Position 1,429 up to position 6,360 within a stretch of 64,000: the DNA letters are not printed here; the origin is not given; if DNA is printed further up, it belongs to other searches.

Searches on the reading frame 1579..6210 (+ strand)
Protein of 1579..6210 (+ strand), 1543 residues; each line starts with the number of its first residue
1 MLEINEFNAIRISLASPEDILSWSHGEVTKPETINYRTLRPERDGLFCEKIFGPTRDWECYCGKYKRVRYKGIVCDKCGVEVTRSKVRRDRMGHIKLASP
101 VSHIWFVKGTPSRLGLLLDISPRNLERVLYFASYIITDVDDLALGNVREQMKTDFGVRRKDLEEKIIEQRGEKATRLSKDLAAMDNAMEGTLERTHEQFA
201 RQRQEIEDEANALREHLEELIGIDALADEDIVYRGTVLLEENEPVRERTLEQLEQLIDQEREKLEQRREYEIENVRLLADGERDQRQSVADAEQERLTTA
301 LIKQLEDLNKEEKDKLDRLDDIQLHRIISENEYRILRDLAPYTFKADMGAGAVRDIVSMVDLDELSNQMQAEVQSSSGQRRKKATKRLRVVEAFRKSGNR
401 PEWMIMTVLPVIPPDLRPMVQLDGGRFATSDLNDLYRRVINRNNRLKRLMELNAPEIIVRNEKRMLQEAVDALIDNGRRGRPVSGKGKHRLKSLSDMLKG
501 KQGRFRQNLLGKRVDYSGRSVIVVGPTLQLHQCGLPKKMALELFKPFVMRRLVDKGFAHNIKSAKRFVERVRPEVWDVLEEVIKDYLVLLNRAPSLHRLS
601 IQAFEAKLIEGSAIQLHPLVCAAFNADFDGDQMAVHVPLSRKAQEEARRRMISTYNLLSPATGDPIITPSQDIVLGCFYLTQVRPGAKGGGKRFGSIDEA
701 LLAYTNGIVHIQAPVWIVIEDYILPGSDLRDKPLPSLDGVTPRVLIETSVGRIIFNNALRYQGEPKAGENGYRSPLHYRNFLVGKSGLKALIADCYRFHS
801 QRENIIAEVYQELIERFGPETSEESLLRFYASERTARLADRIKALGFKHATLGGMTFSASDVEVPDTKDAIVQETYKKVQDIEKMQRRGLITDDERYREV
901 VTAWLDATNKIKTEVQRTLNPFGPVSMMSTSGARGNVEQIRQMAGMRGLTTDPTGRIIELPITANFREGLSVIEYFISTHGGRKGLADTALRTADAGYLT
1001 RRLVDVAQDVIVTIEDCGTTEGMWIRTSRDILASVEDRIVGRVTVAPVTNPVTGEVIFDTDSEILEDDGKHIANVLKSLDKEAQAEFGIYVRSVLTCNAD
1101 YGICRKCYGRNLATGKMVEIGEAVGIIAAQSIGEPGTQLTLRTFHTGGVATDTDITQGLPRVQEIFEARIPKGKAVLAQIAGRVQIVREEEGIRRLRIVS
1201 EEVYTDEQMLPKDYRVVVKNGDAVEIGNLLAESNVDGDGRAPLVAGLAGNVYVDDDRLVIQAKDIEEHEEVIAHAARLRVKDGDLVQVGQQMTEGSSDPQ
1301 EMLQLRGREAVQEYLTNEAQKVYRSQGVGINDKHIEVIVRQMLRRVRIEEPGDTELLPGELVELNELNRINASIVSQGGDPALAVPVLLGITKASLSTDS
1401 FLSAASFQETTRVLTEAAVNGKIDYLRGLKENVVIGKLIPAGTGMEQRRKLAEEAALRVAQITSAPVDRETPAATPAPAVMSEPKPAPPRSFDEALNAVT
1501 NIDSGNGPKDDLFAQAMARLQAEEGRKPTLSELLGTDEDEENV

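Call 4: search_protein_families(library=pfam, proteins=[window:1579-6210:+], max_evalue=0.1)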
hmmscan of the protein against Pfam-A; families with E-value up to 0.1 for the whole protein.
window:1579-6210:+ (1543 aa): 10 families
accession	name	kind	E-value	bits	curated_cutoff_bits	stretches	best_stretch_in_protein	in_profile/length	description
PF04997.17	RNA_pol_Rpb1_1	-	2.3e-83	280.5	39.7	1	5-509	2-312/312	RNA polymerase Rpb1, domain 1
PF04998.22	RNA_pol_Rpb1_5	-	1.4e-67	228.5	28.5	1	969-1398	1-266/267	RNA polymerase Rpb1, domain 5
PF00623.25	RNA_pol_Rpb1_2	-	8.7e-38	130.6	25.3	2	559-649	72-162/166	RNA polymerase Rpb1, domain 2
PF04983.23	RNA_pol_Rpb1_3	-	1.8e-17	64.2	28.9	1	656-862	1-162/162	RNA polymerase Rpb1, domain 3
PF05000.22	RNA_pol_Rpb1_4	-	1.1e-11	45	24.8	1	891-960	16-100/107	RNA polymerase Rpb1, domain 4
PF01333.25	Apocytochr_F_C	-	0.00084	19.8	30.4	0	1178-1239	7-70/118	Apocytochrome F, C-terminal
PF01551.29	Peptidase_M23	-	0.0028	18.2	28.7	0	1169-1237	9-76/96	Peptidase family M23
PF09436.16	DUF2016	-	0.0087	16.2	24.3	1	877-926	20-68/74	Domain of unknown function (DUF2016)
PF13375.12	RnfC_N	-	0.013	15.9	25.6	0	1190-1259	18-85/101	RnfC Barrel sandwich hybrid domain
PF21668.3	RPOC_hybrid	-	0.063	13.5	27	0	1178-1237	12-73/102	DNA-directed RNA polymerase subunit beta', hybrid domain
